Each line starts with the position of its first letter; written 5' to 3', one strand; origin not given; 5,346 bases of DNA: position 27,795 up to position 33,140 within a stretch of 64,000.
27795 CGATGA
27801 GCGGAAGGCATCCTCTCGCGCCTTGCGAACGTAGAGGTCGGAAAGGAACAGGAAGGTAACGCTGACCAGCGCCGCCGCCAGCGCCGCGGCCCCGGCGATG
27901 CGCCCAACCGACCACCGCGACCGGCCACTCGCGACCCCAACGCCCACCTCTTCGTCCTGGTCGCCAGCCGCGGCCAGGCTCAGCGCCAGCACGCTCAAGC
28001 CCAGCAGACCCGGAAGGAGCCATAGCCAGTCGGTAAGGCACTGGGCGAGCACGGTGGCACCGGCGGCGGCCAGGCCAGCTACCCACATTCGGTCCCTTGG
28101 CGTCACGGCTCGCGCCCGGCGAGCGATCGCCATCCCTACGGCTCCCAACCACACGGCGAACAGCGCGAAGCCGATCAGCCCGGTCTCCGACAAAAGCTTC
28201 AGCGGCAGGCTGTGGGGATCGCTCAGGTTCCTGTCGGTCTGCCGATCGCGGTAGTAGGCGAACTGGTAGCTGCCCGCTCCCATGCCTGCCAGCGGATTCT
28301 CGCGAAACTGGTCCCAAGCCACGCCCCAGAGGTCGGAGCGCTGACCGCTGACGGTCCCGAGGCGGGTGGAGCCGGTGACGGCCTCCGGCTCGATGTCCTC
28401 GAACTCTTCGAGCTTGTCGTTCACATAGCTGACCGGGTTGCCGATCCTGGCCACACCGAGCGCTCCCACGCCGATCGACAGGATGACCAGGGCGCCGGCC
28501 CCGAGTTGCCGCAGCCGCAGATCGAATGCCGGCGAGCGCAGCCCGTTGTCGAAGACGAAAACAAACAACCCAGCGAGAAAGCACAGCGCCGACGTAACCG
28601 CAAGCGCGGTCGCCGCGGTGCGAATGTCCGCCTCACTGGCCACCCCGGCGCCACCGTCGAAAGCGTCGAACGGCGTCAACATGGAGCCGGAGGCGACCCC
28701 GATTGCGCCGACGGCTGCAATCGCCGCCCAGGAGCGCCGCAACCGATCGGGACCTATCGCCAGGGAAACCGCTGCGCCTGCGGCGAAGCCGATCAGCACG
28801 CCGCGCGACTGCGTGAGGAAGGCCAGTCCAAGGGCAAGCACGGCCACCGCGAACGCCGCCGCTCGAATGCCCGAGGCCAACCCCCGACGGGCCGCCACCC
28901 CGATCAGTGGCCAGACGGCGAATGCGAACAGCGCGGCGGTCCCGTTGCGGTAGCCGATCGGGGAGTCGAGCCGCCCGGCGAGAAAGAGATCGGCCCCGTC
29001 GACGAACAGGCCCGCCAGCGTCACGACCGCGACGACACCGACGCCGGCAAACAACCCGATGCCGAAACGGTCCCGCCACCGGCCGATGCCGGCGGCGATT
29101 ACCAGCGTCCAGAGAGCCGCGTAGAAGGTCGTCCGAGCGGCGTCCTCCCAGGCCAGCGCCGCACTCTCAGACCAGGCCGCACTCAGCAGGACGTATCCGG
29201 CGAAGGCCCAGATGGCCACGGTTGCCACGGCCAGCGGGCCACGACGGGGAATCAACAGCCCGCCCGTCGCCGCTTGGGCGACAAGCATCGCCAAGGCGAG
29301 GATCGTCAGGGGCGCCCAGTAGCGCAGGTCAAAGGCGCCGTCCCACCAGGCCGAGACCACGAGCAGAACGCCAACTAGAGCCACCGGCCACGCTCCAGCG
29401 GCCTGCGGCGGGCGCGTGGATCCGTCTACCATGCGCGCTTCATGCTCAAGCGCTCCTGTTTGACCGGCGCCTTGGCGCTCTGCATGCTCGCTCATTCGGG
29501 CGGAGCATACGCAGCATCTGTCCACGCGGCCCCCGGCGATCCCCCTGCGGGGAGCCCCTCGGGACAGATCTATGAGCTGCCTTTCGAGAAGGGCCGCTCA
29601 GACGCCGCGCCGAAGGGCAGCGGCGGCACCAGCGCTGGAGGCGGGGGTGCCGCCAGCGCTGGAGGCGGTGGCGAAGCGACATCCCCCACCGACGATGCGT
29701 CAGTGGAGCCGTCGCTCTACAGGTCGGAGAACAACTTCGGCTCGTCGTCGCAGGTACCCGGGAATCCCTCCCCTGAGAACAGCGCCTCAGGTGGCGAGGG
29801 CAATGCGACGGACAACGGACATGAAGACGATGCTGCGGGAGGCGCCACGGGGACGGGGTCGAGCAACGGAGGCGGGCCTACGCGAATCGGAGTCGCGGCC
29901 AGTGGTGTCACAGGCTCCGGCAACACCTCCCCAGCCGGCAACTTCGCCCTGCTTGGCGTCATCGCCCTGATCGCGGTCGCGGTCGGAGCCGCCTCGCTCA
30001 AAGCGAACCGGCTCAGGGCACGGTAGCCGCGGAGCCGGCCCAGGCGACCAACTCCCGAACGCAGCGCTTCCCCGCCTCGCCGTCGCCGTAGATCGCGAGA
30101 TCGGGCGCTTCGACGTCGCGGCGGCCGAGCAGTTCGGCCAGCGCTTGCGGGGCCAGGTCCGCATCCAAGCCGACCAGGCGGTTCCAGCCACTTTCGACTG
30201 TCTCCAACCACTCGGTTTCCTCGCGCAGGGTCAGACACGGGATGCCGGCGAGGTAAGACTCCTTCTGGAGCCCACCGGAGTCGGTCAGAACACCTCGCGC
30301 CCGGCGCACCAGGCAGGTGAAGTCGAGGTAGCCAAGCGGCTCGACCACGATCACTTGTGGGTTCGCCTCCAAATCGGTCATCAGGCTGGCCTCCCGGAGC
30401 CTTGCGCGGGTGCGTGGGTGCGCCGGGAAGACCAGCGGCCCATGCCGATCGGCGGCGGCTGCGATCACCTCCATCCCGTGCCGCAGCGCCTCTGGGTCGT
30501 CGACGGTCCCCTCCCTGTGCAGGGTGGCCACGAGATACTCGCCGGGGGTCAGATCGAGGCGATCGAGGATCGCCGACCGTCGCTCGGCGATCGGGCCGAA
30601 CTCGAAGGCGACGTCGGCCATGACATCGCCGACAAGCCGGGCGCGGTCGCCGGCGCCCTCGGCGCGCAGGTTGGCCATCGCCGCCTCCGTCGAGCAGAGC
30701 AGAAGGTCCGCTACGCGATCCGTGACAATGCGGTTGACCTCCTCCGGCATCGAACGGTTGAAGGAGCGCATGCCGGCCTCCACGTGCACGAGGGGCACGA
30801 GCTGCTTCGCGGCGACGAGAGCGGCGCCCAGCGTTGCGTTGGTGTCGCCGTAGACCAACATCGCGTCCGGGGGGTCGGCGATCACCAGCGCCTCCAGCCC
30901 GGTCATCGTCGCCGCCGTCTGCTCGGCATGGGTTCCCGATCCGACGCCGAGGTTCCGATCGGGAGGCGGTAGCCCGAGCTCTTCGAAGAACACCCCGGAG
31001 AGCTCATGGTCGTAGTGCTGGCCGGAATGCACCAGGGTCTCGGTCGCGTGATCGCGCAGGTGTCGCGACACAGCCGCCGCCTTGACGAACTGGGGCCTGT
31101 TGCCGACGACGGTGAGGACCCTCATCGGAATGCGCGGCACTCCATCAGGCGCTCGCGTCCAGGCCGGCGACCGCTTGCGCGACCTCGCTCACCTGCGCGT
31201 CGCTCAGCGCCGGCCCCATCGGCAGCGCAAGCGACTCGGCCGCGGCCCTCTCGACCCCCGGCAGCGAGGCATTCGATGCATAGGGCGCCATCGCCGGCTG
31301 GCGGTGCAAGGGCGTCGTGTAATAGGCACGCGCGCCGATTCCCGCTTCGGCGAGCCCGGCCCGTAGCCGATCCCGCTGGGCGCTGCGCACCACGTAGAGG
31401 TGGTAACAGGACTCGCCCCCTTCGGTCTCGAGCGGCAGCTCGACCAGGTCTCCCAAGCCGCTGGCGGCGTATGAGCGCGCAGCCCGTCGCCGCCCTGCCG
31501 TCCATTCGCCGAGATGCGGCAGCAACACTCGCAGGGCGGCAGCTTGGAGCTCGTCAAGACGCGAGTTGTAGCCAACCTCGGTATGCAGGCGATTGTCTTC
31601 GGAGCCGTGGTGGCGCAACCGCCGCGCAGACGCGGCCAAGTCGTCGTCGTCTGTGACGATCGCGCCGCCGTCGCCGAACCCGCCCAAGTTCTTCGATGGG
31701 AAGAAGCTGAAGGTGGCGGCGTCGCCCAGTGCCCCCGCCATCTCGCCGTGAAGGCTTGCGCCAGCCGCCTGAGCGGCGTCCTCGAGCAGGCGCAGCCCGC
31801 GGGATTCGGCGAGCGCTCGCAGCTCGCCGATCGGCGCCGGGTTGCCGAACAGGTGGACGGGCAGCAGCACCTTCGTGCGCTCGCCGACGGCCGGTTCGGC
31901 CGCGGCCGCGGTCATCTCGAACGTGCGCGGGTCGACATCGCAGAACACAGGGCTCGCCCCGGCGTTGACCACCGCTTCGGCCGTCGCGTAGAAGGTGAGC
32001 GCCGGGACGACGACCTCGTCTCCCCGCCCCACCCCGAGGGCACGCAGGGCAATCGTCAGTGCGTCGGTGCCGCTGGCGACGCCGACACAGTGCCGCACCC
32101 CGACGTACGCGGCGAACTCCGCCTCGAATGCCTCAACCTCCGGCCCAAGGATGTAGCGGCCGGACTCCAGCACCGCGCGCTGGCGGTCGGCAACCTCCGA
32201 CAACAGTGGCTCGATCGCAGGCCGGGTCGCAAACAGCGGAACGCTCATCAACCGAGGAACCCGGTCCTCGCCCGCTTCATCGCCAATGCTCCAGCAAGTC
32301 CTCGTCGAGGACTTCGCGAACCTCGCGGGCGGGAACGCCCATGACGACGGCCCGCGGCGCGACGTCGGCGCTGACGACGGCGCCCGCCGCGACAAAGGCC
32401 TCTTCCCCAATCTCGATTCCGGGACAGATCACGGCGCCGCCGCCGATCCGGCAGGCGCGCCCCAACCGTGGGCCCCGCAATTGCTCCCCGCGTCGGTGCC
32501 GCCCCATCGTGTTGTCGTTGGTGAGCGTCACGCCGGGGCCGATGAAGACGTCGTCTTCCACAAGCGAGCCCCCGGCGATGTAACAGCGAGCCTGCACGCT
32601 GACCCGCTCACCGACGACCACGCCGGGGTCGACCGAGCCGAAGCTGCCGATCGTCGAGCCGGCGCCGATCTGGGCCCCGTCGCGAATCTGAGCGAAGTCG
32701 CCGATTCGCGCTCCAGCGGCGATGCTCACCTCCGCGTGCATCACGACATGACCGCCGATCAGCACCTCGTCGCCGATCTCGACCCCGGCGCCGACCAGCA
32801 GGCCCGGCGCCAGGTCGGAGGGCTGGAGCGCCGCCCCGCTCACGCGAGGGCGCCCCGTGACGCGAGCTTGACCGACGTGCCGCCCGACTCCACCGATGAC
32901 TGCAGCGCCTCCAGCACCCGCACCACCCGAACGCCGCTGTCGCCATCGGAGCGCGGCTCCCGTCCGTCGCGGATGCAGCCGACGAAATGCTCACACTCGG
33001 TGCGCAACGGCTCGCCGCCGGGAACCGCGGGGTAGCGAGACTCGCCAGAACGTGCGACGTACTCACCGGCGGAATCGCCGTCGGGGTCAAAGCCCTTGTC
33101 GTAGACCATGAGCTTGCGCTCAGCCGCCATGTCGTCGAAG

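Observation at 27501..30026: Wzy_C-TPR membrane protein back-to-back with a secreted, anchored Gly/Ser/Ala/Pro-rich protein: candidate O-oligosaccharyltransferase and acceptor pair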

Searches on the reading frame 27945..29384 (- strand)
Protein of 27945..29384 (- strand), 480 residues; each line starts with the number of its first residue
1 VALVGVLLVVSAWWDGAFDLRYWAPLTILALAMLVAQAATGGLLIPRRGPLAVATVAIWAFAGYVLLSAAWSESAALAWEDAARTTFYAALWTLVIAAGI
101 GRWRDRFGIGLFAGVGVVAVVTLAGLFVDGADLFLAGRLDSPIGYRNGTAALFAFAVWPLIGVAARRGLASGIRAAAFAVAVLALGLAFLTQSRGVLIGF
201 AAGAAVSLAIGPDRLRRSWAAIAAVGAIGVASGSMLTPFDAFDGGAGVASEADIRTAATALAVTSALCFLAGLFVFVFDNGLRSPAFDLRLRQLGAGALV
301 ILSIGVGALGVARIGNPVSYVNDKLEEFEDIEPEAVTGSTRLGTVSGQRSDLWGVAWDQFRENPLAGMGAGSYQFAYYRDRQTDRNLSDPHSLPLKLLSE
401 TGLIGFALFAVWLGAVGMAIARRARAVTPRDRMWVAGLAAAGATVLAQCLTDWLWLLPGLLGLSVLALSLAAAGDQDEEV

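Call 41: search_solved_structures(query=A3, max_evalue=10, show_alignments=3)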
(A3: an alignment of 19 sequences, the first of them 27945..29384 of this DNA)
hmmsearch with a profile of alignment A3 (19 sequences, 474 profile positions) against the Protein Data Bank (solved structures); distinct sequences matched with E-value up to 10: 1.
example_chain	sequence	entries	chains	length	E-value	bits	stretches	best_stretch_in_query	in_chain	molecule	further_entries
2m20_A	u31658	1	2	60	1.2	11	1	397-431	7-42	Epidermal growth factor receptor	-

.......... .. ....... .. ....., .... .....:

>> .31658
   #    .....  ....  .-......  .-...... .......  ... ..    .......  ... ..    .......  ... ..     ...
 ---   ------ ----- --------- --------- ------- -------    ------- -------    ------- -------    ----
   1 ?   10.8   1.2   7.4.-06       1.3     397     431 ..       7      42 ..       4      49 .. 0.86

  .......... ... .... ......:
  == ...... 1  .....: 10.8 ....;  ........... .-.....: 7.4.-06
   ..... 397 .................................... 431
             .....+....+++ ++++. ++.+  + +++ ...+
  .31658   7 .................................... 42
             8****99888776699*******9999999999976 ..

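Call 42: search_protein_families(library=pfam, alignment_id=A3, max_evalue=1)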
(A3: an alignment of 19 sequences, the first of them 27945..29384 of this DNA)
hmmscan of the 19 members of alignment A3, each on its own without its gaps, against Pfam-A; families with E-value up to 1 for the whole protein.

A. member 1, window:27945-29384:- (480 aa): 3 families
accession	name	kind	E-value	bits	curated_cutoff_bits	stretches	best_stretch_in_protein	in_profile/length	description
PF04932.20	Wzy_C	-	5.6e-17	62.3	31.7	2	267-410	20-149/149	O-Antigen ligase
PF00681.25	Plectin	-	0.13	12.6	20.5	1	34-49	2-17/39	Plectin repeat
PF12911.12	OppC_N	-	0.71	10.2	23.9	1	352-369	2-19/53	N-terminal TM domain of oligopeptide transport permease C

B. families by the number of members that match (of 19 scanned): 6 families
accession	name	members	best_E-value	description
PF04932.20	Wzy_C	19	1.3e-18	O-Antigen ligase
PF16917.10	BPL_LplA_LipB_2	1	0.03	Biotin/lipoate A/B protein ligase family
PF00681.25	Plectin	1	0.13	Plectin repeat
PF07271.16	Cytadhesin_P30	1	0.14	Cytadhesin P30/P32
PF10814.13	CwsA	1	0.59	Cell wall synthesis protein CwsA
PF12911.12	OppC_N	1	0.71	N-terminal TM domain of oligopeptide transport permease C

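Call 83: search_protein_families(library=ncbifam, alignment_id=A3, max_evalue=1)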
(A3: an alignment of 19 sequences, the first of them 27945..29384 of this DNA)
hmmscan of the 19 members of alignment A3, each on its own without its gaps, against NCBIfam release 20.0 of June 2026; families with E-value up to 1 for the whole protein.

A. member 1, window:27945-29384:- (480 aa): 3 families
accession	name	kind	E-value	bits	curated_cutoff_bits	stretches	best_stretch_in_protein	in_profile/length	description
NF058641.1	TfpM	equivalog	1.3e-07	31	600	1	344-440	242-327/421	O-linking oligosaccharyltransferase TfpM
TIGR03097.1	PEP_O_lig_1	hypoth_equivalog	9.5e-07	28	188.1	1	348-440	274-369/408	putative O-glycosylation ligase, exosortase A system-associated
NF047675.1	TeichurnBiosyTuaE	equivalog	0.043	12.8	400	1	172-229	254-312/488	teichuronic acid biosynthesis protein TuaE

B. families by the number of members that match (of 19 scanned): 13 families
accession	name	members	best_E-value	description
NF058641.1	TfpM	18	1.3e-07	O-linking oligosaccharyltransferase TfpM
TIGR03097.1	PEP_O_lig_1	15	3.9e-10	putative O-glycosylation ligase, exosortase A system-associated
NF047675.1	TeichurnBiosyTuaE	7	1.5e-05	teichuronic acid biosynthesis protein TuaE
TIGR00947.1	2A73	5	3e-08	IctB family putative bicarbonate transporter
NF041559.1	BTH_I2691_fam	1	0.0056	T6SS effector BTH_I2691 family protein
TIGR03546.1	TIGR03546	1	0.0077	TIGR03546 family protein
NF009301.0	PRK12658.1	1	0.011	Na+/H+ antiporter subunit C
TIGR00803.1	nst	1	0.032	solute carrier family 35 transporter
NF010407.0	PRK13833.1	1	0.079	conjugal transfer protein TrbB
TIGR00939.1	2a57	1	0.2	nucleoside Transporter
NF010270.0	PRK13717.1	1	0.26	type-F conjugative transfer system protein TrbI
NF008590.0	PRK11557.1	1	0.72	MurR/RpiR family transcriptional regulator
NF000086.1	vanY_far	1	0.99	D,D-peptidase/D,D-carboxypeptidase VanY-N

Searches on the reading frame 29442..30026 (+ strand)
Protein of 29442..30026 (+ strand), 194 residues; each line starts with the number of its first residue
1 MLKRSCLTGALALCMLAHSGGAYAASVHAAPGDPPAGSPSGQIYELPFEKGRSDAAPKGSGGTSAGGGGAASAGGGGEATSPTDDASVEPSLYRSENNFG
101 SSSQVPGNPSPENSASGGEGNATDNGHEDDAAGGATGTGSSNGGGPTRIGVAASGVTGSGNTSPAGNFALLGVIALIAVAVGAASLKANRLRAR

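Call 5: search_protein_families(library=pfam, proteins=[window:29442-30026:+], max_evalue=0.01)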
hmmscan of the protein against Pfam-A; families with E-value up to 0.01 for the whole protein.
window:29442-30026:+ (194 aa): 0 families

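Call 7: find_encoding_contigs(protein=window:29442-30026:+, flank=10000, max_places=6)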
Protein window:29442-30026:+ (194 aa): no gene with exactly this product is on record in the collection.

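Call 16: search_protein_families(library=ncbifam, proteins=[window:29442-30026:+], max_evalue=1)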
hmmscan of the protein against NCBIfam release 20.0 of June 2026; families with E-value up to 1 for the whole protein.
window:29442-30026:+ (194 aa): 0 families

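Call 21: find_homologous_proteins(query=A2, max_evalue=0.001)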
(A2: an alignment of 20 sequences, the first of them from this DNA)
Query A2 (20 sequences) (194 aa, profile of the alignment): 209 proteins with E <= 0.001 among 8000 candidates; the best 120 are listed.
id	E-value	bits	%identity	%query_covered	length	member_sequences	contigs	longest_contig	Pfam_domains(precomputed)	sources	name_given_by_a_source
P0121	2.4e-40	156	100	100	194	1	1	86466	-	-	-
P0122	3.4e-38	149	53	85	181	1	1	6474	-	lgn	-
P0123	3.8e-37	146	51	100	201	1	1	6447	-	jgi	jgi:hypothetical protein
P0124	2.4e-36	143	53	100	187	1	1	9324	-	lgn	-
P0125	3.2e-36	143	50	55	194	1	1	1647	-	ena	-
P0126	3.4e-36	143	45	81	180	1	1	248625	-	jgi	jgi:hypothetical protein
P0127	4.2e-36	142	52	95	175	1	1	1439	-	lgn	-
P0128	5.1e-36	142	59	42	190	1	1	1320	-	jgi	jgi:hypothetical protein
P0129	6.8e-36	142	60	41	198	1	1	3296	-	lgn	-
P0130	8.4e-36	141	46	55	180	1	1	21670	-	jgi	jgi:hypothetical protein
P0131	8.8e-36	141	41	84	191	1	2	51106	-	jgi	jgi:hypothetical protein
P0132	1.1e-35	141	51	44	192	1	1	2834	-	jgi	jgi:hypothetical protein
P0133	1.7e-35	140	44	87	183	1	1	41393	-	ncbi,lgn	ncbi:MAG: hypothetical protein ABW196_00830 [Solirubrobacterales bacterium]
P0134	2.3e-35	140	44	91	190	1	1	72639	-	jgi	jgi:hypothetical protein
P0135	2.6e-35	140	60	46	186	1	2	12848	-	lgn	-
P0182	5.2e-31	126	44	84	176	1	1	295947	-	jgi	jgi:hypothetical protein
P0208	6.6e-29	119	49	19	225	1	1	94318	-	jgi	jgi:hypothetical protein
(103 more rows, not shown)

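Call 67: find_encoding_contigs(protein=P0126, flank=4000, max_places=1)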
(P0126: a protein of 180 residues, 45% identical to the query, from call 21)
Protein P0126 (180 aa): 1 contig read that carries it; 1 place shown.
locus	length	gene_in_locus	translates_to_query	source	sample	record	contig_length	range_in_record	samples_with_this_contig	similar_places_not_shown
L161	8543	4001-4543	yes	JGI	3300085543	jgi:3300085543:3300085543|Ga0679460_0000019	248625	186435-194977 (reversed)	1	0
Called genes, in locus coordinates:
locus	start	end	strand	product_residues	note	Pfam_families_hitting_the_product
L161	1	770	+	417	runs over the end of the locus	PF13439:Glyco_transf_4, PF13579:Glyco_trans_4_4, PF00534:Glycos_transf_1, PF13692:Glyco_trans_1_4, PF13524:Glyco_trans_1_2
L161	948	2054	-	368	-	-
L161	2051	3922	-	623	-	PF04932:Wzy_C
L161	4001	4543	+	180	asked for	-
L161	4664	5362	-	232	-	-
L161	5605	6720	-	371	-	PF02350:Epimerase_2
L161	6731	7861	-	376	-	PF00155:Aminotran_1_2 (faint), PF01041:DegT_DnrJ_EryC1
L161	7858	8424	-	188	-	-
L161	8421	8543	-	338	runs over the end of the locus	PF01408:GFO_IDH_MocA, PF22725:GFO_IDH_MocA_C3, PF02894:GFO_IDH_MocA_C (weak)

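Call 68: find_encoding_contigs(protein=P0208, flank=4000, max_places=1)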
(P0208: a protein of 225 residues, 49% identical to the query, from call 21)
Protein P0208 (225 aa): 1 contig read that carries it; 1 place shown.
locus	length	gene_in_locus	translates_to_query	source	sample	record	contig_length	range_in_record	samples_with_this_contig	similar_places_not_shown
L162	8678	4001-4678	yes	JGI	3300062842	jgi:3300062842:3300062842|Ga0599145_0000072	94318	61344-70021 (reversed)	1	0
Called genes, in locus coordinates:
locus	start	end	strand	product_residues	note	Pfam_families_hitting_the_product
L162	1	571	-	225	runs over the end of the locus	PF13489:Methyltransf_23, PF13847:Methyltransf_31, PF08241:Methyltransf_11, PF08242:Methyltransf_12, PF13649:Methyltransf_25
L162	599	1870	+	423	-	PF00534:Glycos_transf_1, PF13692:Glyco_trans_1_4, PF13524:Glyco_trans_1_2 (weak)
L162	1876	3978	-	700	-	PF04932:Wzy_C, PF13428:TPR_14 (faint), PF07719:TPR_2 (faint), PF13432:TPR_16 (weak)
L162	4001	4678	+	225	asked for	-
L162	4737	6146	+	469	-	PF13439:Glyco_transf_4, PF13579:Glyco_trans_4_4, PF00534:Glycos_transf_1, PF13692:Glyco_trans_1_4, PF13524:Glyco_trans_1_2 (weak)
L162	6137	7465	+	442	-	PF16822:ALGX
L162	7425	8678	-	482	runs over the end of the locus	PF20254:DMFA2_C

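Call 69: find_encoding_contigs(protein=P0182, flank=4000, max_places=1)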
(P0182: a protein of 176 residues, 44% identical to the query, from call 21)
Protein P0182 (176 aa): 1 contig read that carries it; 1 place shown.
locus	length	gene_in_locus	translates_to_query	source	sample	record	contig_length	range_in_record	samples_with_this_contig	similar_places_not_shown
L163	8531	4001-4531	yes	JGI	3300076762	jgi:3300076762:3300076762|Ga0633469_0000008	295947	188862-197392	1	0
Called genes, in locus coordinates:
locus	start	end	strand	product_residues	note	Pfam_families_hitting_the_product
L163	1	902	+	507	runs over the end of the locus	PF01565:FAD_binding_4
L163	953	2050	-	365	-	-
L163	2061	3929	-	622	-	PF04932:Wzy_C, PF07719:TPR_2 (faint), PF13181:TPR_8 (faint), PF13424:TPR_12 (faint)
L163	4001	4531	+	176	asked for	-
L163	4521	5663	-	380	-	PF02350:Epimerase_2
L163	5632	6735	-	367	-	PF00155:Aminotran_1_2 (weak), PF01041:DegT_DnrJ_EryC1, PF01212:Beta_elim_lyase (weak)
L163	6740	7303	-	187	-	PF14602:Hexapep_2 (faint), PF25084:LbH_EIF2B (faint), PF25087:GMPPB_C (faint), PF00132:Hexapep (weak)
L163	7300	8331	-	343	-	PF01408:GFO_IDH_MocA, PF02894:GFO_IDH_MocA_C, PF22725:GFO_IDH_MocA_C3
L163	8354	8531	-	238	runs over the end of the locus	PF02397:Bac_transf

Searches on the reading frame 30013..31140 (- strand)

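Call 5: search_protein_families(library=pfam, proteins=[window:30013-31140:-], max_evalue=0.01)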
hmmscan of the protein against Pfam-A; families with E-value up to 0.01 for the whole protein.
window:30013-31140:- (375 aa): 1 family
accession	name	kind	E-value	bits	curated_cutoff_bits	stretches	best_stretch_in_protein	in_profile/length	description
PF02350.25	Epimerase_2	-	1e-89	301.3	30.6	1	31-363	8-345/347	UDP-N-acetylglucosamine 2-epimerase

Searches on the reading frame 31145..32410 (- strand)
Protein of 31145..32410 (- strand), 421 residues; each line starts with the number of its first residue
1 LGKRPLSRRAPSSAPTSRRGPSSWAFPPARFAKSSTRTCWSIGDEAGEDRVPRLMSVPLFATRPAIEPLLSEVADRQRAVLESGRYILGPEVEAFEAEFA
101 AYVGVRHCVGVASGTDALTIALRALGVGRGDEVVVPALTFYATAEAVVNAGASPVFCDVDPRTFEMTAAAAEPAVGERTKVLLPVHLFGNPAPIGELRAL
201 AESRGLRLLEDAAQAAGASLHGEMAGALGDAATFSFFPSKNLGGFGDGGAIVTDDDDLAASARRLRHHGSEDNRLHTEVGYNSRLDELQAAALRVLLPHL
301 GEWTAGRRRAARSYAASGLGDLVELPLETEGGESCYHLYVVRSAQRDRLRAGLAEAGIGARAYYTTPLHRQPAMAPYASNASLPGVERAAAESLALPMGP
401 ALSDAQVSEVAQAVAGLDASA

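Call 5: search_protein_families(library=pfam, proteins=[window:31145-32410:-], max_evalue=0.01)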
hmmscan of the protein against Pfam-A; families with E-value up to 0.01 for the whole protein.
window:31145-32410:- (421 aa): 3 families
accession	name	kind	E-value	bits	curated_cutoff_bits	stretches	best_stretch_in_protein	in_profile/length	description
PF01041.23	DegT_DnrJ_EryC1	-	3.9e-109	365.6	19.8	1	74-414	8-359/360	DegT/DnrJ/EryC1/StrS aminotransferase family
PF00155.27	Aminotran_1_2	-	4.6e-07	29.8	19.7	1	92-219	44-193/361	Aminotransferase class I and II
PF01212.27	Beta_elim_lyase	-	1e-05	25.5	27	1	83-339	25-215/288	Beta-eliminating lyase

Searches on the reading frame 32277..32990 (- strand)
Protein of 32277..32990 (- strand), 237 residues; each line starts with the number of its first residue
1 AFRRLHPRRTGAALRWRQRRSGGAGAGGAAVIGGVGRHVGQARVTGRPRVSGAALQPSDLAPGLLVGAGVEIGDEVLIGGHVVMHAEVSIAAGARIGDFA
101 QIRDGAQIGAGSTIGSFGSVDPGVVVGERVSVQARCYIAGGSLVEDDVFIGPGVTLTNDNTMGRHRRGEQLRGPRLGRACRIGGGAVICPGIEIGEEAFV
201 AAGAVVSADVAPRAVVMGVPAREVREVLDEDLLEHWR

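Call 78: search_protein_families(library=pfam, proteins=[window:32277-32990:-], max_evalue=0.01)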
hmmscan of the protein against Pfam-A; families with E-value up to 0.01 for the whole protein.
window:32277-32990:- (237 aa): 3 families
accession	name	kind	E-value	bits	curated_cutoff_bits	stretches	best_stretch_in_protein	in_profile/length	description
PF00132.30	Hexapep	-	2.7e-25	87.4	27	3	174-207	2-35/36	Bacterial transferase hexapeptide (six repeats)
PF25084.1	LbH_EIF2B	-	1.6e-09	38.2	54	1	62-156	20-105/105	EIF2B subunit epsilon LbH domain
PF14602.12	Hexapep_2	-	5.3e-08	32.9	27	1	177-208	5-34/34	Hexapeptide repeat of succinyl-transferase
